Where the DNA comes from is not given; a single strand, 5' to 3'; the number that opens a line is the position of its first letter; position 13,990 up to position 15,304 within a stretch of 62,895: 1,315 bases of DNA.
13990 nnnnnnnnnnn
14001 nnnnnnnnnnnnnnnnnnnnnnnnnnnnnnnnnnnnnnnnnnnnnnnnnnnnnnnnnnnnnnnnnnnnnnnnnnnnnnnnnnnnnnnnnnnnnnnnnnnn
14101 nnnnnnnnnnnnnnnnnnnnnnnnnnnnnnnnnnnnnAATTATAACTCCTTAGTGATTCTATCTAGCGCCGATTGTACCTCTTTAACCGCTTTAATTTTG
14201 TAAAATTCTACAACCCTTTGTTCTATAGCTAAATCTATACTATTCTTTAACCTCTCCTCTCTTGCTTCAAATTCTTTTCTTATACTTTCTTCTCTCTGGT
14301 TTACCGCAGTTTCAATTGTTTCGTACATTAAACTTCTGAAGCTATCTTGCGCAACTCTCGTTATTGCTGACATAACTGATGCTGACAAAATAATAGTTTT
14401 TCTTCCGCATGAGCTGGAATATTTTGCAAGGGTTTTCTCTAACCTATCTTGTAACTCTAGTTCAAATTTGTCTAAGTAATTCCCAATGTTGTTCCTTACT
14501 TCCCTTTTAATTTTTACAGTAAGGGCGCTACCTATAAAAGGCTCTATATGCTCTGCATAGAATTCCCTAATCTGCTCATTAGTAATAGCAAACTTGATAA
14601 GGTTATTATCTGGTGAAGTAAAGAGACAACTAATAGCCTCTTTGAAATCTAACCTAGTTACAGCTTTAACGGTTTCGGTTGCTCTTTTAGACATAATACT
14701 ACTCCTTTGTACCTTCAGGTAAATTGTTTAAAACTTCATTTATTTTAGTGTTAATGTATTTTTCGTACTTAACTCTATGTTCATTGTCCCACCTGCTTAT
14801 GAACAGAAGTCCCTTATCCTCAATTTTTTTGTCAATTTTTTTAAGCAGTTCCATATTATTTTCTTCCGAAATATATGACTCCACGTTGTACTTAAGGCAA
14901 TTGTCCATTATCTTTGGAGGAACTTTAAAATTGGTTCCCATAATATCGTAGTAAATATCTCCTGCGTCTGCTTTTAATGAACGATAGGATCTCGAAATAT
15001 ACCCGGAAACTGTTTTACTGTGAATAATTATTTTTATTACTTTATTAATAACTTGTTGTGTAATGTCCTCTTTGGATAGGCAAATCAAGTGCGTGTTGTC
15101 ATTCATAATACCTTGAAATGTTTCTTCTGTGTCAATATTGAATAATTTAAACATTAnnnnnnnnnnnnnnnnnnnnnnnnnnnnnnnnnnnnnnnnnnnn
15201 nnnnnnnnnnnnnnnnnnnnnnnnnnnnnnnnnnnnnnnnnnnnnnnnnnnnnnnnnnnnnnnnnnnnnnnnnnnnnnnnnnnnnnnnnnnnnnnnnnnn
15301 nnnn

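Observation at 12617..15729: Three-fold tandem array of a diverging two-gene module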

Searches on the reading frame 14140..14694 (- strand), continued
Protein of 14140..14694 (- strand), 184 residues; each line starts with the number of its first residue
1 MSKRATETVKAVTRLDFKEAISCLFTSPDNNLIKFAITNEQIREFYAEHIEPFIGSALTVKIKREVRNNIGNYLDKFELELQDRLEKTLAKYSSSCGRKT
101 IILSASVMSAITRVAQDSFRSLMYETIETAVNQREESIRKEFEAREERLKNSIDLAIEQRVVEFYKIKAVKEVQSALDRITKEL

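Call 73: predict_structure(alignment_id=A8)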
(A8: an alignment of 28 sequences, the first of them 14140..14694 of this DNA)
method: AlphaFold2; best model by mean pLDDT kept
length: 184 residues; sequences in the alignment: 28
mean_pLDDT: 76.5   pTM: 0.36
mean pLDDT of the five models: 76.5, 68.7, 68.2, 62.8, 61.9
residues with pLDDT >= 90: 70; 70-90: 54; 50-70: 38; < 50: 22
segments of 3 or more residues with pLDDT < 50: 1-15, 29-34
pLDDT, mean of each block of 10 residues (from residue 1): 39 50 54 54 71 75 79 77 66 64 79 90 94 97 97 96 95 94 90
secondary structure, 60 per line:
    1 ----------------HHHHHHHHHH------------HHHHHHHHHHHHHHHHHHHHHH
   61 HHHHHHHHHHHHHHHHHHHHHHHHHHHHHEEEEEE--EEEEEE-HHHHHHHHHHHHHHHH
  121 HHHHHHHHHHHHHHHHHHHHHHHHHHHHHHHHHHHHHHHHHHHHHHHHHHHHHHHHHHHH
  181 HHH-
elements in order: H17-26 H39-89 E90-95 E98-103 H105-183
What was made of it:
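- With 28 sequences AlphaFold gives pLDDT 76.5 (>90 over residues 110-183), with helix 39-89, hairpin 90-103 and helix 105-183 (call 73).
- Tried and rejected: The second, with 28 sequences, had pLDDT 76.5 (call 73).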

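Call 76: fold_search(model_id=the predicted structure, library=viral)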
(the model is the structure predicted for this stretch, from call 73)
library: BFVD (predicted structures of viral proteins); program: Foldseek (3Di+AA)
matches with E <= 10: 292; with E <= 0.001: 0
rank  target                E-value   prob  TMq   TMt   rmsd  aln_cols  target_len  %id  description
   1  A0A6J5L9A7            8.2e-02  0.54  0.22  0.22  15.3       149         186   15  Uncharacterized protein [uncultured Caudovirales phage]
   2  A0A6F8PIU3            1.0e-01  0.38  0.23  0.07  35.8       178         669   19  (no name in the UniProt tables at hand)
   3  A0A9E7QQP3            2.1e-01  0.25  0.21  0.26  14.5       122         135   17  Uncharacterized protein [Gordonia phage OtterstedtS21]
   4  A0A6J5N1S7            2.2e-01  0.38  0.22  0.20  28.4       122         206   11  Uncharacterized protein [uncultured Caudovirales phage]
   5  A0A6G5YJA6            2.4e-01  0.33  0.15  0.29  28.4       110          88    8  (no name in the UniProt tables at hand)
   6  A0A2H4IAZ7            2.4e-01  0.20  0.17  0.17  15.6       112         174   18  Uncharacterized protein [Erwinia phage vB_EamM_Y3]
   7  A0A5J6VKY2            2.6e-01  0.38  0.19  0.26  14.0       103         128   13  Uncharacterized protein [Megaviridae environmental sample]
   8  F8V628                2.8e-01  0.15  0.18  0.12  32.5       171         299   14  Uncharacterized protein L490b [Acanthamoeba polyphaga mimivirus]
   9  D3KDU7                3.0e-01  0.20  0.16  0.06  28.3       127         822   12  Polyprotein (Fragment) [Plum pox virus]
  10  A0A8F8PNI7            3.7e-01  0.06  0.11  0.09  36.8       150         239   12  Uncharacterized protein [Clandestinovirus]
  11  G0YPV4                4.5e-01  0.21  0.11  0.25  14.6        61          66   11  Gp05 [Erwinia phage vB_EamM-Y2]
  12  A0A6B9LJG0            5.6e-01  0.13  0.15  0.25  19.5       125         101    8  Uncharacterized protein [Mycobacterium phage Onyinye]
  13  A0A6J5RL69            5.6e-01  0.06  0.10  0.14  41.1       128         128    8  Uncharacterized protein [uncultured Caudovirales phage]
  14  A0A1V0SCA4            8.0e-01  0.09  0.11  0.19  18.5        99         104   19  Uncharacterized protein [Catovirus CTV1]
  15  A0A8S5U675            8.6e-01  0.10  0.16  0.24  17.1       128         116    6  Uncharacterized protein [Siphoviridae sp. ctwHj1]
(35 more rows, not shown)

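Call 85: search_protein_families(library=ncbifam, proteins=[window:14140-14694:-, P0011, P0028, P0014], max_evalue=0.01)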
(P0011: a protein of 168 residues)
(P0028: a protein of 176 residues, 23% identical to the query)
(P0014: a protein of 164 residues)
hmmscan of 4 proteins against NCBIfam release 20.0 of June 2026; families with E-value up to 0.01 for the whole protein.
window:14140-14694:- (184 aa): 1 family
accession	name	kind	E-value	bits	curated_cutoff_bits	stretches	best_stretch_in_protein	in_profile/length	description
TIGR01658.1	EYA-cons_domain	equivalog_domain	0.009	15.8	195.3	0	10-105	79-172/274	EYA domain-containing protein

P0011 (168 aa): 0 families

P0028 (176 aa): 1 family
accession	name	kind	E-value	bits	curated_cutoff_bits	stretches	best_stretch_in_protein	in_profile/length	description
TIGR04519.1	MoCo_extend_TAT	equivalog_domain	0.0094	15.9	20.6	0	148-165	14-31/45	TAT-variant-translocated molybdopterin oxidoreductase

P0014 (164 aa): 0 families

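Call 86: find_encoding_contigs(protein=P0017, flank=5000, max_places=3)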
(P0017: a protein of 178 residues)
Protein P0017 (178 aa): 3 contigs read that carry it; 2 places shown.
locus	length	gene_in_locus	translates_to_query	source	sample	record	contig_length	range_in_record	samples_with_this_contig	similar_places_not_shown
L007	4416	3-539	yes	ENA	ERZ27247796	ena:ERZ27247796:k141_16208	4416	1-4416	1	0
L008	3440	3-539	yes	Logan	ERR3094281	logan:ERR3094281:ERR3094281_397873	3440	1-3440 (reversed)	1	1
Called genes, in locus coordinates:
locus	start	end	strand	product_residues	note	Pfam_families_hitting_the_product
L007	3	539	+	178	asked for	?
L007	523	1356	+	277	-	PF02511:Thy1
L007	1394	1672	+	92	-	PF19698:DUF6197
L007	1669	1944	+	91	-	PF19698:DUF6197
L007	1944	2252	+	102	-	PF19698:DUF6197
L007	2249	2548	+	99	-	-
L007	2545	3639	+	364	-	PF01068:DNA_ligase_A_M, PF14743:DNA_ligase_OB_2 (weak)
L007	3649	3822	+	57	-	-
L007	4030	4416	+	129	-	?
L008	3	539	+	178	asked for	?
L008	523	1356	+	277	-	PF02511:Thy1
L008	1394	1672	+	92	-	PF19698:DUF6197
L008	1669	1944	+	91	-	PF19698:DUF6197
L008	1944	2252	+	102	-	PF19698:DUF6197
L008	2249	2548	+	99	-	-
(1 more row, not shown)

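Call 87: find_encoding_contigs(protein=P0013, flank=5000, max_places=3)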
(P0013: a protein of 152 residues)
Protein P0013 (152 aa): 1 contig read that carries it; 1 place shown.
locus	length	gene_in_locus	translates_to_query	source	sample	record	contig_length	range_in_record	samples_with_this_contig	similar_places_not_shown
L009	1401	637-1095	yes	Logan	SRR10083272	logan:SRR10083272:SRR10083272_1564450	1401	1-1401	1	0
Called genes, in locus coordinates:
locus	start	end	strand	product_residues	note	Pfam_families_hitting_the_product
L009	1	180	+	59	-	?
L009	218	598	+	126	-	-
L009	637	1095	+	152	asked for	-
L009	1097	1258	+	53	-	-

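Call 88: find_encoding_contigs(protein=P0018, flank=5000, max_places=3)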
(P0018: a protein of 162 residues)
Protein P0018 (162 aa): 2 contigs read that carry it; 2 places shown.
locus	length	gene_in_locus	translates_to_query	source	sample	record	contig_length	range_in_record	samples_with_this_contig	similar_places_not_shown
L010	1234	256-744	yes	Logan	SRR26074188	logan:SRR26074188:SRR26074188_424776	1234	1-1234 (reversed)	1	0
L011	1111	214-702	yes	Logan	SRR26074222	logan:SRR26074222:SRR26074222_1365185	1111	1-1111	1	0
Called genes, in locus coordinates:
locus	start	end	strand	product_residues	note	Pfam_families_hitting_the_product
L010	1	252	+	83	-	?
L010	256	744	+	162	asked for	-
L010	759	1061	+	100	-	-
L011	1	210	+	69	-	?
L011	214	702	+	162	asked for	-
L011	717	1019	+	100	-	-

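Call 93: find_related_loci(query=A9, collection=metagenome_contigs, flank=8000)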
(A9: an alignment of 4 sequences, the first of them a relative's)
Query A9 (183 aa) in metagenome_contigs; peptide patterns used: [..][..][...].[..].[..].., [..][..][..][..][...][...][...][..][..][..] (x = any residue, [..] = any of these).
599 stretches matched a pattern, but none encodes a relative of the query by tblastn (E <= 1e-3).

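Call 100: fold_search(model_id=the predicted structure, library=pdb)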
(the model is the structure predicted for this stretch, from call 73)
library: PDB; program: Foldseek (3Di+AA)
matches with E <= 10: 54; with E <= 0.001: 0
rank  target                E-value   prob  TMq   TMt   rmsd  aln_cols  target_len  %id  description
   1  5zi8_A                1.9e+00  0.06  0.13  0.20  21.9       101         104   17  Crystal structure of the PadR-family transcriptional regulator Rv3488 of Mycobacterium tuberculosis H37Rv in complex w (released 2018-10-17)
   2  1tbx_B                2.0e+00  0.12  0.16  0.28  14.6        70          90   13  Crystal structure of SSV1 F-93 (released 2004-07-13)
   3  2oar_A                2.3e+00  0.12  0.19  0.26  17.9       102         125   18  Mechanosensitive Channel of Large Conductance (MscL) (released 2007-01-09)
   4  8jvq                  2.7e+00  0.20  0.11  0.36   2.4        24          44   12  Crystal structure of the dimeric RIFT fold protein Ph1_DG (released 2024-07-03)
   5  8jvr                  2.9e+00  0.20  0.11  0.39   2.5        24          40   12  Crystal structure of the dimeric RIFT fold protein Ph1_GG (released 2024-07-03)
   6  6j05_B                2.9e+00  0.09  0.13  0.19   8.8        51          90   10  Structures of two ArsR As(III)-responsive repressors: implications for the mechanism of derepression (released 2019-07-03)
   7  6uvu_A                3.3e+00  0.06  0.17  0.26  33.4       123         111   10  Crystal structure of the AntR antimony-specific transcriptional repressor (released 2020-11-04)
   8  3cuo_C                4.7e+00  0.11  0.16  0.28   9.7        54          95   13  Crystal structure of the predicted DNA-binding transcriptional regulator from E. coli (released 2008-06-17)
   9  8r7e_F                4.7e+00  0.06  0.14  0.04   9.4        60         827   25  MutSbeta bound to compound CHDI-00898647 in the canonical DNA-mismatch bound form (released 2024-11-27)
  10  2le3_MODEL_1_A        5.0e+00  0.16  0.16  0.53   3.2        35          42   11  N-terminal regulatory segment of carnitine palmitoyltransferase 1A (released 2011-10-19)
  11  6uvu_B                5.0e+00  0.04  0.17  0.26  33.6       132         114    8  Crystal structure of the AntR antimony-specific transcriptional repressor (released 2020-11-04)
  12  2ewr                  5.4e+00  0.08  0.14  0.16  11.0        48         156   19  Crystal structure of a putative nucleotidyltransferase (tm1012) from Thermotoga maritima at 1.60 A resolution (released 2005-12-06)
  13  1p4d_B                5.4e+00  0.06  0.08  0.06   4.1        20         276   15  F factor TraI Relaxase Domain (released 2003-10-14)
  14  1hyw_MODEL_1_A        5.4e+00  0.06  0.09  0.24  12.1        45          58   18  SOLUTION STRUCTURE OF BACTERIOPHAGE LAMBDA GPW (released 2001-04-25)
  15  1tbx_A                5.4e+00  0.06  0.15  0.24  15.2        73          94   18  Crystal structure of SSV1 F-93 (released 2004-07-13)
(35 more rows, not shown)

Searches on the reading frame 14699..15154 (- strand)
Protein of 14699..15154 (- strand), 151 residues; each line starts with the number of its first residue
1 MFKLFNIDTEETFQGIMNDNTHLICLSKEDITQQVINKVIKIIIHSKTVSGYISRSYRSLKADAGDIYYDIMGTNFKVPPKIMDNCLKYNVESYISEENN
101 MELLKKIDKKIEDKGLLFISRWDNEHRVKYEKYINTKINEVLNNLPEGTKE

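Call 13: search_protein_families(library=phrogs, proteins=[window:14699-15154:-], max_evalue=0.01)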
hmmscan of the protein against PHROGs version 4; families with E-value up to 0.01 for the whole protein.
window:14699-15154:- (151 aa): 0 families

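Call 14: search_protein_families(library=pfam, proteins=[window:14699-15154:-], max_evalue=0.1)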
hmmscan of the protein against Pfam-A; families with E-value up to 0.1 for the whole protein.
window:14699-15154:- (151 aa): 4 families
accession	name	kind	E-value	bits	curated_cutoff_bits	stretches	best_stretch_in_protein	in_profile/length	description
PF24233.1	DUF7446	-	0.0066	16.7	24.1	1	13-47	14-48/70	Family of unknown function (DUF7446)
PF01739.24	CheR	-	0.022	14.6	27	1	81-121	135-175/195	CheR methyltransferase, SAM binding domain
PF21382.2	IntS9_C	-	0.068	13.7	27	0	7-42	33-68/71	Integrator IntS9, C-terminal domain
PF16133.10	DUF4844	-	0.087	13.5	25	0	102-145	10-53/117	Domain of unknown function (DUF4844)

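Call 21: find_homologous_proteins(query=A2, max_evalue=0.01)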
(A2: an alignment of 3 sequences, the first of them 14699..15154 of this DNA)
Query A2 (3 sequences) (151 aa, profile of the alignment): 3 proteins with E <= 0.01 among 1205 candidates.
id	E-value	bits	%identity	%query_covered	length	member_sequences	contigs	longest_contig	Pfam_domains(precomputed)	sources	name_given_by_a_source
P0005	3.6e-75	269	41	100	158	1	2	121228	-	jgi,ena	-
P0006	9.3e-69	248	100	100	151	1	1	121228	-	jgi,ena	-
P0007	1.1e-56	209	24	46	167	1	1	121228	-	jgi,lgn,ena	-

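Call 69: search_protein_families(library=padloc, proteins=[window:14699-15154:-], max_evalue=0.01)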
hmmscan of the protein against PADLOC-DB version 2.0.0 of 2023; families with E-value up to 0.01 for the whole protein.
window:14699-15154:- (151 aa): 0 families

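Call 102: find_encoding_contigs(protein=P0005, flank=3000, max_places=5)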
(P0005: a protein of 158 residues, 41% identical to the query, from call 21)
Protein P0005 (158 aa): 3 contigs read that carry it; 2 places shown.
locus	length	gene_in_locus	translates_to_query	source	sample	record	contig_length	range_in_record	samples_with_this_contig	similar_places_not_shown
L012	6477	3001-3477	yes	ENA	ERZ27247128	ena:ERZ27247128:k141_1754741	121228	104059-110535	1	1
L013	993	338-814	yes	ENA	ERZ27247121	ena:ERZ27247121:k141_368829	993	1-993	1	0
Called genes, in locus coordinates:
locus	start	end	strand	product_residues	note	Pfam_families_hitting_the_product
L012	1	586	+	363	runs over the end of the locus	-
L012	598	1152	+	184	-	PF16473:Rv2179c-like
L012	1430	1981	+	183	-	-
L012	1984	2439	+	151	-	-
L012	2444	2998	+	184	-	-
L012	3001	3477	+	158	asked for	-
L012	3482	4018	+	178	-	-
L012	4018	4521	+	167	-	-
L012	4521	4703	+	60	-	-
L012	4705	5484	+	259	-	-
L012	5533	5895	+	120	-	-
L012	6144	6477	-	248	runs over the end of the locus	-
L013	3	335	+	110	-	?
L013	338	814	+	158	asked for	-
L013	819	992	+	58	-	?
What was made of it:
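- An independent 993-bp contig carries B2-A2-B1 (call 102). An independent assembly carries B2-A2-B1 (call 102).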
